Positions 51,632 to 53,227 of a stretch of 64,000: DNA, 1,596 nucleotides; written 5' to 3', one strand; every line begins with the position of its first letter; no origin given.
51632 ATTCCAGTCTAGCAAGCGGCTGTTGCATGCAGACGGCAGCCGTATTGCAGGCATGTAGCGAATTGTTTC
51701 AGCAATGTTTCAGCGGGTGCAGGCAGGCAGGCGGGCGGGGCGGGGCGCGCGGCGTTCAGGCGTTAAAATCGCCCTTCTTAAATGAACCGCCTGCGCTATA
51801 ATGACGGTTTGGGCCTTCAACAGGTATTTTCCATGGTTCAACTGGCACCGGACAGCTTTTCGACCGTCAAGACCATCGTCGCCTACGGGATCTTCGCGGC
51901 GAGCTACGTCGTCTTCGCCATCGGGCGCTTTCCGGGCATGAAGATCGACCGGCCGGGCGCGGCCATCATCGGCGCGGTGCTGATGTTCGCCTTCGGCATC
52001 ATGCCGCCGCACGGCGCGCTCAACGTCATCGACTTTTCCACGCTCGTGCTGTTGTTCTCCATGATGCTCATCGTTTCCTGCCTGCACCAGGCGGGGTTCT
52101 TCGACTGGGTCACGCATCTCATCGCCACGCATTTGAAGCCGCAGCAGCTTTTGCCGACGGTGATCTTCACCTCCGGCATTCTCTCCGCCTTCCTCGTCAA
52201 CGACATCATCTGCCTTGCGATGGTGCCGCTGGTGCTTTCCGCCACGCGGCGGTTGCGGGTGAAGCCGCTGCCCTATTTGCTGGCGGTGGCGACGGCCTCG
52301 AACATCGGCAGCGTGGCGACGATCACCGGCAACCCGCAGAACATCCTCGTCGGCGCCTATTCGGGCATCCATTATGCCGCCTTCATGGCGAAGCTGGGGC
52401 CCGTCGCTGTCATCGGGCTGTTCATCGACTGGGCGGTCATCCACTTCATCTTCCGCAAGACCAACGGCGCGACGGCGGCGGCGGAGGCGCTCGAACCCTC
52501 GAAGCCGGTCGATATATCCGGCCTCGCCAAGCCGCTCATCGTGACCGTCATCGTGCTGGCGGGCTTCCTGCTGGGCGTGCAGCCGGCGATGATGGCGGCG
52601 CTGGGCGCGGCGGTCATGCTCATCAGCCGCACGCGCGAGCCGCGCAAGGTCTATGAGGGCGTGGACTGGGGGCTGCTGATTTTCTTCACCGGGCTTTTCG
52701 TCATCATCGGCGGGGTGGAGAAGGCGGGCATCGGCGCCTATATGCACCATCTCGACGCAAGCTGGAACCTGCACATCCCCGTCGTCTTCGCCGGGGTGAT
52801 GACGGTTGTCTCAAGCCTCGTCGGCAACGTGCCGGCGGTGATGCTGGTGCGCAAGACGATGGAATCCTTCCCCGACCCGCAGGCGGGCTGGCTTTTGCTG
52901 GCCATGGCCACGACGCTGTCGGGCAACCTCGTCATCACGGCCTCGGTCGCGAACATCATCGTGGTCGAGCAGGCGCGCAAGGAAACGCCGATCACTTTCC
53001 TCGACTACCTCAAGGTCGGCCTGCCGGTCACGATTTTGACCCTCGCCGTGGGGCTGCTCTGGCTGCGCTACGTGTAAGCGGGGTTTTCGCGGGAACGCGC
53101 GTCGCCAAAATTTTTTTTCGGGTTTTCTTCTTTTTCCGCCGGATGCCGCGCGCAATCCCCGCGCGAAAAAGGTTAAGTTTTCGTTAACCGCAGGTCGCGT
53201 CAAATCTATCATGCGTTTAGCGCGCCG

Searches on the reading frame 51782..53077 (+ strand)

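Call 53: search_protein_families(library=pfam, proteins=[window:51782-53077:+], max_evalue=0.001)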
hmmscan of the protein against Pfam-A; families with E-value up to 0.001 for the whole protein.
window:51782-53077:+ (431 aa): 1 family
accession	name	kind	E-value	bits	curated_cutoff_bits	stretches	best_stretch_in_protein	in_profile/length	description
PF03600.22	CitMHS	-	6.6e-61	206.7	31.9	1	42-377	1-335/336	Citrate transporter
